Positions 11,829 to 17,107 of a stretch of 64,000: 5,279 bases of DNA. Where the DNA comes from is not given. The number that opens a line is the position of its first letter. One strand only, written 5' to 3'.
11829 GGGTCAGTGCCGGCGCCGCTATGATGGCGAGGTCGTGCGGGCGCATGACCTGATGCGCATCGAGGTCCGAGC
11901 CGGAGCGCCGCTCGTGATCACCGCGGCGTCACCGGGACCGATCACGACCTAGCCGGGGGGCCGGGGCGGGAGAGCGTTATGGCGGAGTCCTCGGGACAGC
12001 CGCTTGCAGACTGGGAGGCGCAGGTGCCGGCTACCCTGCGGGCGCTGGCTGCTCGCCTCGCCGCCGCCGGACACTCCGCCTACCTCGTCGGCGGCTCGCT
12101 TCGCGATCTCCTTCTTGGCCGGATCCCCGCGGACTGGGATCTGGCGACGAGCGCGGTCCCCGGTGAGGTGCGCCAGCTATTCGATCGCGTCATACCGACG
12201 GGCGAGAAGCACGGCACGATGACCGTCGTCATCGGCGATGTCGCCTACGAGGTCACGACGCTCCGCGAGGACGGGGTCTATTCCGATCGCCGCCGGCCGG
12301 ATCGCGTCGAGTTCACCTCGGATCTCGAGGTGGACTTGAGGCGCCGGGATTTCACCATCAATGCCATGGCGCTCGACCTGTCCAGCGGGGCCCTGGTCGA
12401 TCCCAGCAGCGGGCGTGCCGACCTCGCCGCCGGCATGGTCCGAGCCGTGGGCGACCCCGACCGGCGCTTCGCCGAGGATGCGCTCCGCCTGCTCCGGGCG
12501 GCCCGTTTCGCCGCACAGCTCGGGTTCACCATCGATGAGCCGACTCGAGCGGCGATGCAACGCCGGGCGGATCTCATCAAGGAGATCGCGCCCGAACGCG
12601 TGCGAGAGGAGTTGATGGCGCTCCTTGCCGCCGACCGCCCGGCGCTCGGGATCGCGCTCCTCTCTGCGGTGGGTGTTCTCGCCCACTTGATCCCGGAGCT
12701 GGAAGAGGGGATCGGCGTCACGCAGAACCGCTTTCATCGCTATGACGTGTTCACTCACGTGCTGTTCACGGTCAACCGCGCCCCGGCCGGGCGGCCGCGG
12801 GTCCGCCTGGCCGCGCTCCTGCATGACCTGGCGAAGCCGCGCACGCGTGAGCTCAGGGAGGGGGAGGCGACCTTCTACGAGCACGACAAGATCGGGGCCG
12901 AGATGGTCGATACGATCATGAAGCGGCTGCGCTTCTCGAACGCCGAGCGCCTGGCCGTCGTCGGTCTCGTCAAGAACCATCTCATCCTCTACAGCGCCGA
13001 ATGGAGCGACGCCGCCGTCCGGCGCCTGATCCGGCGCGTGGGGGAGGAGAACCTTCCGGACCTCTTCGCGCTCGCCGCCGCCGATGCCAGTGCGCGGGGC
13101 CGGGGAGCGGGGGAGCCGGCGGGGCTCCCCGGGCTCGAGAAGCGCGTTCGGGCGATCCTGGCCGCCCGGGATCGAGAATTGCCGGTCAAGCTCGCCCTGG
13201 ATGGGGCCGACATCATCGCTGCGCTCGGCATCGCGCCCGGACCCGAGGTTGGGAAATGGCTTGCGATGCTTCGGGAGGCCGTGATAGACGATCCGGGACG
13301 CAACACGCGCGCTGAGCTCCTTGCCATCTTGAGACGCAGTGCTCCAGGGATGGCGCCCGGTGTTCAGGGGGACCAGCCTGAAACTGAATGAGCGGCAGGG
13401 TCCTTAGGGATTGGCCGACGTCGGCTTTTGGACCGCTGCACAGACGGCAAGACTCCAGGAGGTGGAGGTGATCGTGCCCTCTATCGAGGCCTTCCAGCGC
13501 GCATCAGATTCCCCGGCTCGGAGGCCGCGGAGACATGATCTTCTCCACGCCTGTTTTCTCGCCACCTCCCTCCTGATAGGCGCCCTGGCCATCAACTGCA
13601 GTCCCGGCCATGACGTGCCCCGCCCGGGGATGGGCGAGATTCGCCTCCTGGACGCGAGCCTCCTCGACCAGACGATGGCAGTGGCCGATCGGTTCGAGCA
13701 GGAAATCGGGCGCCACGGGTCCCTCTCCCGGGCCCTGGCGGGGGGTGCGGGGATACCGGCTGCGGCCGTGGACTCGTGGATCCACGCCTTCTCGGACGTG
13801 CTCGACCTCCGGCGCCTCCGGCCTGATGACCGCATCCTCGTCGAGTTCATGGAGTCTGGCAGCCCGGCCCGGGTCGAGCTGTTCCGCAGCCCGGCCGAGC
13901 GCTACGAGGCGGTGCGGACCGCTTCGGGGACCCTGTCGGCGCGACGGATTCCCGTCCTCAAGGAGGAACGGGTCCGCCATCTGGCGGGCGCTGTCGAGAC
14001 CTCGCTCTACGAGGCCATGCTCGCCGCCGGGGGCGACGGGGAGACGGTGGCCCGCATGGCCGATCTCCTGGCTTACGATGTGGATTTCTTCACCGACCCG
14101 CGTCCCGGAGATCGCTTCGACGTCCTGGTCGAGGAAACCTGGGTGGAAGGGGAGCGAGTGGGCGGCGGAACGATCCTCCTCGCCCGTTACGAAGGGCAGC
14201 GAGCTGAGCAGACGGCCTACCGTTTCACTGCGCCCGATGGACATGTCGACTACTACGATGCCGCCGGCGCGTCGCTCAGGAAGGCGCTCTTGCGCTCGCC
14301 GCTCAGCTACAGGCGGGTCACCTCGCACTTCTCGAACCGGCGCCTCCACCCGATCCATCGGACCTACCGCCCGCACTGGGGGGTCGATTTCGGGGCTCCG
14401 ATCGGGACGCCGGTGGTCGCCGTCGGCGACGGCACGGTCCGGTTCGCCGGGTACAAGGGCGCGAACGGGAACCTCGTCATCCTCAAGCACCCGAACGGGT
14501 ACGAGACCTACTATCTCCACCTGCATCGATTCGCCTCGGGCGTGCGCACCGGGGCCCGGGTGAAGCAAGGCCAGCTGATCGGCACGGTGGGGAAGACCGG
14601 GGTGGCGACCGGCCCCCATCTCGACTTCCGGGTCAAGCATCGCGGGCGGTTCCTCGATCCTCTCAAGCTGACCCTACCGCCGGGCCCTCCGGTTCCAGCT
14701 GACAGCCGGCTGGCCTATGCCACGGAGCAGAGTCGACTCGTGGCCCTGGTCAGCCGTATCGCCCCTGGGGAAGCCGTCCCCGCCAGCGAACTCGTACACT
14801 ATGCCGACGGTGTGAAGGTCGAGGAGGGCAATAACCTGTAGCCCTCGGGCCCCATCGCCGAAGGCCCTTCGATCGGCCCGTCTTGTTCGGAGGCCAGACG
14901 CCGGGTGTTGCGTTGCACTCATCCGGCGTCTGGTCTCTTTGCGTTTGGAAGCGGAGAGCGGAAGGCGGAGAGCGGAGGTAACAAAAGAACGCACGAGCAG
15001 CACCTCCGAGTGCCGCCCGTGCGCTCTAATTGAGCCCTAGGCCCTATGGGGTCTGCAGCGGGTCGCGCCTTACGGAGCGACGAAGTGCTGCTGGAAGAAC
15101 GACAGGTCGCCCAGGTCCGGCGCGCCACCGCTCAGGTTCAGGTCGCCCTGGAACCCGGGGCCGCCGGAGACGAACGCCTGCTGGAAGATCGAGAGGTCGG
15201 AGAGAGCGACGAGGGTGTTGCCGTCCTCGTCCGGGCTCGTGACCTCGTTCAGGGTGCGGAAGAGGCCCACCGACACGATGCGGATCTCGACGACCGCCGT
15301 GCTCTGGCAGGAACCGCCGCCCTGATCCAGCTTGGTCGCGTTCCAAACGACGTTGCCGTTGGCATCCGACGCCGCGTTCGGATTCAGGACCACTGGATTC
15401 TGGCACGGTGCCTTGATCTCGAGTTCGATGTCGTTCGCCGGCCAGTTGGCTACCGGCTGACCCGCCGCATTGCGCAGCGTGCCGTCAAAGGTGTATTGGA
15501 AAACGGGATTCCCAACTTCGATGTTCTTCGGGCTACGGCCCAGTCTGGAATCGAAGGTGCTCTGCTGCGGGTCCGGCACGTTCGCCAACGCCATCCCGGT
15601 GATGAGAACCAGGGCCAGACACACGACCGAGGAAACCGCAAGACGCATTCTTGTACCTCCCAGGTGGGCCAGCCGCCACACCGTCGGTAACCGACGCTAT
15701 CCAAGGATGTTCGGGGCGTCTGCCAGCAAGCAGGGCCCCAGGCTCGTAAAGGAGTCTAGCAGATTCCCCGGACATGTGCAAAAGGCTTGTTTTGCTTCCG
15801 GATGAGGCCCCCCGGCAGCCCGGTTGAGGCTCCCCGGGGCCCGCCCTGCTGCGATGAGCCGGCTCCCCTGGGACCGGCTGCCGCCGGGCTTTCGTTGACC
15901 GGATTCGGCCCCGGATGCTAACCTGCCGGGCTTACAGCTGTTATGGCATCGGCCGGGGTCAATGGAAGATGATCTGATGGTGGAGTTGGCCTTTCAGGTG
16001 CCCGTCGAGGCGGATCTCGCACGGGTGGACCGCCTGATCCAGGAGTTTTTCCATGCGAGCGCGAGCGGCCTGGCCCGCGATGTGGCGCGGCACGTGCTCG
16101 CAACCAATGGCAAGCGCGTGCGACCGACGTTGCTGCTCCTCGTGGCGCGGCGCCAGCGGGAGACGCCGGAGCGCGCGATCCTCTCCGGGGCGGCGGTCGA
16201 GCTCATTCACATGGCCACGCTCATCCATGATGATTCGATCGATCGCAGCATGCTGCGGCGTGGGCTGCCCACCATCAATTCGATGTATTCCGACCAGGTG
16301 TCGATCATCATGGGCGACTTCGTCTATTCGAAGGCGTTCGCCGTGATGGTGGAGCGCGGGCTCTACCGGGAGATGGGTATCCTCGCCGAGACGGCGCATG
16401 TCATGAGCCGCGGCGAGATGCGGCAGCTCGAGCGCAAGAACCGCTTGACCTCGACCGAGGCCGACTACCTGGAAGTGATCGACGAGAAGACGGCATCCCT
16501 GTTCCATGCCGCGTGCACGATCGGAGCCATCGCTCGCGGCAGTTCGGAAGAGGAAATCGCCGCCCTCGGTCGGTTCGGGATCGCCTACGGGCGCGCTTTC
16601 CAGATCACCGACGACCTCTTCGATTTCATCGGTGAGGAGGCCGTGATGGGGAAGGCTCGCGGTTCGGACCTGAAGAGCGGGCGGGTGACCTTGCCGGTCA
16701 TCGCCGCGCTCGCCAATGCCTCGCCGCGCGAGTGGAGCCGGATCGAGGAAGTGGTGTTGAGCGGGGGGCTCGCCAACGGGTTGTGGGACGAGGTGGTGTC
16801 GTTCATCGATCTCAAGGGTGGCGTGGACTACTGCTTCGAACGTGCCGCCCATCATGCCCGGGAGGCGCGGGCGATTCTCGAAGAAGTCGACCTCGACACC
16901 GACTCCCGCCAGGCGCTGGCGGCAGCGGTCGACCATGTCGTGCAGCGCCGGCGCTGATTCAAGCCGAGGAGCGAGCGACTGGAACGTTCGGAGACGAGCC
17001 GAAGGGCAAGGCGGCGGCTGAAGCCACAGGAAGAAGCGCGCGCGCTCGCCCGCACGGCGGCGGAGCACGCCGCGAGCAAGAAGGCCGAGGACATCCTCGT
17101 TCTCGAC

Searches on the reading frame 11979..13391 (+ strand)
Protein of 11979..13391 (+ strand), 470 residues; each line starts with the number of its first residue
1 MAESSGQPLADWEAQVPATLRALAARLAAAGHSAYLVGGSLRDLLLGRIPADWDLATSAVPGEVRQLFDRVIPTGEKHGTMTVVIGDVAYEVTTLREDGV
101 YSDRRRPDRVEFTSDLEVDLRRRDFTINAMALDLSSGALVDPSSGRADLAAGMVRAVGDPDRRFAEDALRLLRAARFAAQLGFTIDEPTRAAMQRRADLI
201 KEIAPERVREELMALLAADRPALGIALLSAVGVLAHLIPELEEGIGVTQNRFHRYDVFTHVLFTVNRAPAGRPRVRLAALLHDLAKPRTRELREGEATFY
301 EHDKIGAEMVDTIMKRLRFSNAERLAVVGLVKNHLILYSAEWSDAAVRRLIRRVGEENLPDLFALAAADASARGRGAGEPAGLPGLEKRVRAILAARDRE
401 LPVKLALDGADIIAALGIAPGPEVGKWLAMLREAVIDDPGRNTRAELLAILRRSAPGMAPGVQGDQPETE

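Call 59: search_protein_families(library=pfam, proteins=[window:11979-13391:+], max_evalue=0.00001)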
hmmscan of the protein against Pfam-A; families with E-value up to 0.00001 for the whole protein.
window:11979-13391:+ (470 aa): 4 families
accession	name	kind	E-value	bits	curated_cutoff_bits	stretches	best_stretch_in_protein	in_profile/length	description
PF01743.26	PolyA_pol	-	8.5e-36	123.5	23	1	34-155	1-126/126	Poly A polymerase head domain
PF12627.12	PolyA_pol_RNAbd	-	3.1e-17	62.5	22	1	182-243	1-62/64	Probable RNA and SrmB- binding site of polymerase A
PF01966.28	HD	-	7.3e-10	39.6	22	1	274-372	26-114/116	HD domain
PF13735.12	tRNA_NucTran2_2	-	7.9e-07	29.6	27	1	307-450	21-148/149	tRNA nucleotidyltransferase domain 2 putative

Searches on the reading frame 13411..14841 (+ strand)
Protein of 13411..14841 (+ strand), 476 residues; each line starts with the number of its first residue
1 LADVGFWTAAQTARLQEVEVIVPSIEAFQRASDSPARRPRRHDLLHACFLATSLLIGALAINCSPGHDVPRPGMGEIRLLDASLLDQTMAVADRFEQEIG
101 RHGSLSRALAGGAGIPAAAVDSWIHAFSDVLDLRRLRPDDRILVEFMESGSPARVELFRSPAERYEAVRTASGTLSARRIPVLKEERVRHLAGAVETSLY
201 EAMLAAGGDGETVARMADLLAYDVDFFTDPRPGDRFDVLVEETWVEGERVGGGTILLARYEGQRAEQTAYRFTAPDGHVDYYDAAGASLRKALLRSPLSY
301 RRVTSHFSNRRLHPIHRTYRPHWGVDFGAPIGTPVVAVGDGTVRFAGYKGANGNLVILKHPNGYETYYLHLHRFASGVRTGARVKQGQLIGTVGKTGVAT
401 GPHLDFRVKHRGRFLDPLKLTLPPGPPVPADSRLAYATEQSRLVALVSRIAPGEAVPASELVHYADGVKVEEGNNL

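Call 59: search_protein_families(library=pfam, proteins=[window:13411-14841:+], max_evalue=0.00001)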
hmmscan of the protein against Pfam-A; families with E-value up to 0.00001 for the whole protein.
window:13411-14841:+ (476 aa): 2 families
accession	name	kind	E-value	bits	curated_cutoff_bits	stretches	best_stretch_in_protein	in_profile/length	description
PF01551.29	Peptidase_M23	-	1.8e-32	111.8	28.7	1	321-417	2-96/96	Peptidase family M23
PF19425.4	Csd3_N2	-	9.4e-10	38.9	27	1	189-308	7-121/122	Csd3 second domain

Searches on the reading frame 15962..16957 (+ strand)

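Call 64: search_protein_families(library=ncbifam, proteins=[window:15962-16957:+], max_evalue=0.00001)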
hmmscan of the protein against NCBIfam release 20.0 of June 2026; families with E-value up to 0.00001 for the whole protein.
window:15962-16957:+ (331 aa): 16 families
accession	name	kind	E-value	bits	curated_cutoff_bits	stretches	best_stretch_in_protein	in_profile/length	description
NF041169.1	f2_encap_cargo4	exception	4.8e-57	193.7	450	1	42-330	42-333/334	family 2 encapsulin nanocompartment cargo protein polyprenyl transferase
NF040698.1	IdsA_Meth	equivalog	5.7e-57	193.4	468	1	22-330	14-327/328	short chain isoprenyl diphosphate synthase IdsA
TIGR02748.1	GerC3_HepT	equivalog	2.5e-56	191.1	456.55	1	16-329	10-317/319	heptaprenyl diphosphate synthase component II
NF041003.1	GGPP_syn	equivalog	8.8e-56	189.3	500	1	20-331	11-326/326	geranylgeranyl diphosphate synthase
NF008140.0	PRK10888.1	equivalog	1.1e-55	189.3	412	1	17-330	12-322/323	octaprenyl diphosphate synthase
NF045628.1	HxpDPsynlarge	equivalog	1.4e-50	172.1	500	1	18-329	4-309/311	hexaprenyl-diphosphate synthase large subunit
NF042417.1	NPPPS_Mycobact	equivalog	1.1e-47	162.8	600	1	10-329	17-333/335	nonaprenyl/(2E,6E)-farnesyl/geranylgeranyl diphosphat synthase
TIGR02749.1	prenyl_cyano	equivalog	5.9e-47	160.3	383.2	1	13-329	8-320/322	solanesyl diphosphate synthase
NF040789.2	gerfarn_diphsyn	equivalog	6.9e-42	143.9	560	1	39-329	35-343/345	geranylfarnesyl diphosphate synthase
NF045485.1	FPPsyn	subfamily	7.6e-39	133.6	275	1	39-256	26-254/288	farnesyl diphosphate synthase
NF045549.1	GGPPsyn_IdsB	equivalog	1.7e-38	132.6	475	1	45-256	60-275/346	geranylgeranyl diphosphate synthase IdsB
NF040627.1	GFPS_Meth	equivalog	2.5e-32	112.5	600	1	26-232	16-218/285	geranylfarnesyl diphosphate synthase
NF045685.1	GGPPSynCrtE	equivalog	2.3e-29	102.4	460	1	39-255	31-258/293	geranylgeranyl diphosphate synthase CrtE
NF007877.0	PRK10581.1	equivalog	7.3e-26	91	321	1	42-264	36-270/299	(2E,6E)-farnesyl diphosphate synthase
NF042416.1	GFPPS_Mycobact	equivalog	1.4e-20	73.6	600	2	176-327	192-346/350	bifunctional (2E,6E)-farnesyl/geranyl diphosphate synthase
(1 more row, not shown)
